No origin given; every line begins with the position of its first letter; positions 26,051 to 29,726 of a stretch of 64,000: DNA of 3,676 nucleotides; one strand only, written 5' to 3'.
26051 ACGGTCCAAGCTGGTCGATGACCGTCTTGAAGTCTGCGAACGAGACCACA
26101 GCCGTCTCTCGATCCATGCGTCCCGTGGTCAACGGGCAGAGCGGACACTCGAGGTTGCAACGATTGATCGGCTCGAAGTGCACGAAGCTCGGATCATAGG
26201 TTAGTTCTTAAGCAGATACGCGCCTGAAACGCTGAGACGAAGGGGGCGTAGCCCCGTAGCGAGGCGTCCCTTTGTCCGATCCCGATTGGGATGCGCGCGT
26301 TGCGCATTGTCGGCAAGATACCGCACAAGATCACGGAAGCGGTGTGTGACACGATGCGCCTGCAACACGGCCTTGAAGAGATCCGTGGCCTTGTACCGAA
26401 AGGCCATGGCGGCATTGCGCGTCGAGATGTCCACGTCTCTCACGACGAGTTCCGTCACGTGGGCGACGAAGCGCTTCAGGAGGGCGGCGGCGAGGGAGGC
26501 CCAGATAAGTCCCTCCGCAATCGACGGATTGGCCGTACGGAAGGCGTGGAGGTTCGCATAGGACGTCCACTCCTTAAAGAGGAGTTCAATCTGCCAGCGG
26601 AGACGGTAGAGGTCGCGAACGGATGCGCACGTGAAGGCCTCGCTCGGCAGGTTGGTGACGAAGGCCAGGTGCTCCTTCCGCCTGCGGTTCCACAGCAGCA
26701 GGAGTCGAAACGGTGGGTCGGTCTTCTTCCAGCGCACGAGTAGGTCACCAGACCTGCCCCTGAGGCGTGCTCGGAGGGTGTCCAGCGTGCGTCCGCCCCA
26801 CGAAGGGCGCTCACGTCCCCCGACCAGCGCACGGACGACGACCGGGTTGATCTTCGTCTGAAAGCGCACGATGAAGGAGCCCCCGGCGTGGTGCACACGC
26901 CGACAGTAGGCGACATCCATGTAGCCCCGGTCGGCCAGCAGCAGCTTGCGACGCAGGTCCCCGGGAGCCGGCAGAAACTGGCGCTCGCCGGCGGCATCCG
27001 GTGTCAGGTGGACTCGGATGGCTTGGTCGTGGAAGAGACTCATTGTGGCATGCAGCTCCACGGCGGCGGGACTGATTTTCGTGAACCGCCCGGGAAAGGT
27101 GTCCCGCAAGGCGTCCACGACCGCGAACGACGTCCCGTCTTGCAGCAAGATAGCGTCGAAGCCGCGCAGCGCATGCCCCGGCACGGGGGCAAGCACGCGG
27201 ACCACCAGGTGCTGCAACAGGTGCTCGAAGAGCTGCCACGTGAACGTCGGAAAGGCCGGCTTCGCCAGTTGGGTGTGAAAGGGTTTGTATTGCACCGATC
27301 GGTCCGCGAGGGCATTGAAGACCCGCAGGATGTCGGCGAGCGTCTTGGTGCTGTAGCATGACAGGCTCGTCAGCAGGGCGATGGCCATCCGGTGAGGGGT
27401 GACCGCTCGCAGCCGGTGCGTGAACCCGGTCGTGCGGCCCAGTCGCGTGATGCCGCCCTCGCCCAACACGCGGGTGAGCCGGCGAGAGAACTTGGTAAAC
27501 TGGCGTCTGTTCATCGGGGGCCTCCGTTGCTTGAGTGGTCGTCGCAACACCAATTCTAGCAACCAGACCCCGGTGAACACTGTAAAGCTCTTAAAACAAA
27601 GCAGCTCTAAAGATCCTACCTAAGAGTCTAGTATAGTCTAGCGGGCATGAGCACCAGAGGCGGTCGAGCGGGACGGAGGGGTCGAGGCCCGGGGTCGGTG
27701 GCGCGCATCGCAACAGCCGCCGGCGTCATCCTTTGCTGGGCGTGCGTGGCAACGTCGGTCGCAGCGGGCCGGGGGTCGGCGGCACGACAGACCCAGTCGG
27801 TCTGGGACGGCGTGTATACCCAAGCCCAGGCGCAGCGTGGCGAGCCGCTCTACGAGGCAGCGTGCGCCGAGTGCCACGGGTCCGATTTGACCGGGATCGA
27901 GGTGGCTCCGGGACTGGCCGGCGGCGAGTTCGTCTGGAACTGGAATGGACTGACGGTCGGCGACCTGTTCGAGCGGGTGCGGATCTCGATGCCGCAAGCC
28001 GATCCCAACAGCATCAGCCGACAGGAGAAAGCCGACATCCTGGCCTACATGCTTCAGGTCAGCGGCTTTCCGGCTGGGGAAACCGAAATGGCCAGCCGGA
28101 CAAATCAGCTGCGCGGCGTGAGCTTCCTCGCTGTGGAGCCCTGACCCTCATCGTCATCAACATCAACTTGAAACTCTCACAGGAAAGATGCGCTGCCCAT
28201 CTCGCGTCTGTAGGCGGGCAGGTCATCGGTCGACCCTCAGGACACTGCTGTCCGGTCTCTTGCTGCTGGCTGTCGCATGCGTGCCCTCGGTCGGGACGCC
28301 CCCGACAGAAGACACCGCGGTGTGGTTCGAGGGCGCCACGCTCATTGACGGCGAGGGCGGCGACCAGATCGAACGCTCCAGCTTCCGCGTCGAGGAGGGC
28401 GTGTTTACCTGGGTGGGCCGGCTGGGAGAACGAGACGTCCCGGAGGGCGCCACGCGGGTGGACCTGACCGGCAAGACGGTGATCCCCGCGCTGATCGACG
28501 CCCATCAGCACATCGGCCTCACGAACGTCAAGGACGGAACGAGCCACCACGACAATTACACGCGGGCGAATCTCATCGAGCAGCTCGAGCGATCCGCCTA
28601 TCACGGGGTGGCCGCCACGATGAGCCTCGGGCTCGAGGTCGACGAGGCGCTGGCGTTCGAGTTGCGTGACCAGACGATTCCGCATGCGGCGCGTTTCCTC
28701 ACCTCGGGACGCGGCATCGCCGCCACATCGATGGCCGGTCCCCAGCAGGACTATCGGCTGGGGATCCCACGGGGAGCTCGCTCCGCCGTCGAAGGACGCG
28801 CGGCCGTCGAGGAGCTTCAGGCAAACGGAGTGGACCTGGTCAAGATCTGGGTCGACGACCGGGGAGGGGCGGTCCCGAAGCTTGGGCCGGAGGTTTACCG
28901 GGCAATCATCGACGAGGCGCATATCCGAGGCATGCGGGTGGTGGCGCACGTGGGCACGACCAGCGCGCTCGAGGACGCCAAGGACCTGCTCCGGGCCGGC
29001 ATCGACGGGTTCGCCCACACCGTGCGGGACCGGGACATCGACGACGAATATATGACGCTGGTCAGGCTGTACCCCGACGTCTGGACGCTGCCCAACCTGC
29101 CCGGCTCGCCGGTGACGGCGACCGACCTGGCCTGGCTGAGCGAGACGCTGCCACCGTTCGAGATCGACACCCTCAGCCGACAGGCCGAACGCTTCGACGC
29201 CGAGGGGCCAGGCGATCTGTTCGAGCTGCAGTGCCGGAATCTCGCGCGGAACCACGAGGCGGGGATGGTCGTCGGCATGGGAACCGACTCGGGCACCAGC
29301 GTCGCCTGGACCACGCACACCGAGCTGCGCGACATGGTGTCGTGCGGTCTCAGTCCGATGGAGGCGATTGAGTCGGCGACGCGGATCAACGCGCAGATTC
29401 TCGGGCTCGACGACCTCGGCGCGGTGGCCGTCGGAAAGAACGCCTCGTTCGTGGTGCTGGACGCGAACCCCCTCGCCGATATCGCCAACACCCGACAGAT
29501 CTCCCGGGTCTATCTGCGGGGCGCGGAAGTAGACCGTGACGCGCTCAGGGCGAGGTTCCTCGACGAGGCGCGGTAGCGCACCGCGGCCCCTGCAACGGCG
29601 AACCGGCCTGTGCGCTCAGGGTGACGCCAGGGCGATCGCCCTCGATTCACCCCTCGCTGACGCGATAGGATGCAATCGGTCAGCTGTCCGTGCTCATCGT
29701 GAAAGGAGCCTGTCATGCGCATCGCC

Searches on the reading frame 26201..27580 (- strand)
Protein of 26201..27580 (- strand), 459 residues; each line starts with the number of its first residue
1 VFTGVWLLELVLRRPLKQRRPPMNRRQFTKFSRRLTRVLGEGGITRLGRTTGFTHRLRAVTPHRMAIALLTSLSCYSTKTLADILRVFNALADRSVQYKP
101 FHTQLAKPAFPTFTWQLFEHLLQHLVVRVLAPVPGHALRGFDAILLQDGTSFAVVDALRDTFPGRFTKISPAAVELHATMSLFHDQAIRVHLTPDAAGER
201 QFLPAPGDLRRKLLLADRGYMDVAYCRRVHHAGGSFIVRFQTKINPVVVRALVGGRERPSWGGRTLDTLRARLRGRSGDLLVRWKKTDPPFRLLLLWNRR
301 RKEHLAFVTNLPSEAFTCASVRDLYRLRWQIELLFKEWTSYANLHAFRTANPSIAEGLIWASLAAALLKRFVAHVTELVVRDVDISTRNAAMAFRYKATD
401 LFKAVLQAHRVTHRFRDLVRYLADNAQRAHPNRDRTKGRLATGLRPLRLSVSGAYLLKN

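Call 8: search_protein_families(library=pfam, proteins=[window:26201-27580:-], max_evalue=0.001)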
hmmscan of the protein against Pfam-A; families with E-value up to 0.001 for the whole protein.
window:26201-27580:- (459 aa): 1 family
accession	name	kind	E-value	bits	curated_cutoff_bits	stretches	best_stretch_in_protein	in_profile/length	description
PF01609.27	DDE_Tnp_1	-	3.5e-18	66.5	23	1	142-368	4-200/200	Transposase DDE domain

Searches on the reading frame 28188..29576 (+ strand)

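Call 8: search_protein_families(library=pfam, proteins=[window:28188-29576:+], max_evalue=0.001)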
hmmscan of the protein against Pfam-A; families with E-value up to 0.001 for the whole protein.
window:28188-29576:+ (462 aa): 2 families
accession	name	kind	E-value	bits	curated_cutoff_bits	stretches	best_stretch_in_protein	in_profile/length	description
PF01979.26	Amidohydro_1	-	9e-24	84.8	25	1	97-445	1-342/345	Amidohydrolase family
PF07969.17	Amidohydro_3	-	2.3e-11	44.3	29.7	1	328-430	340-450/472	Amidohydrolase family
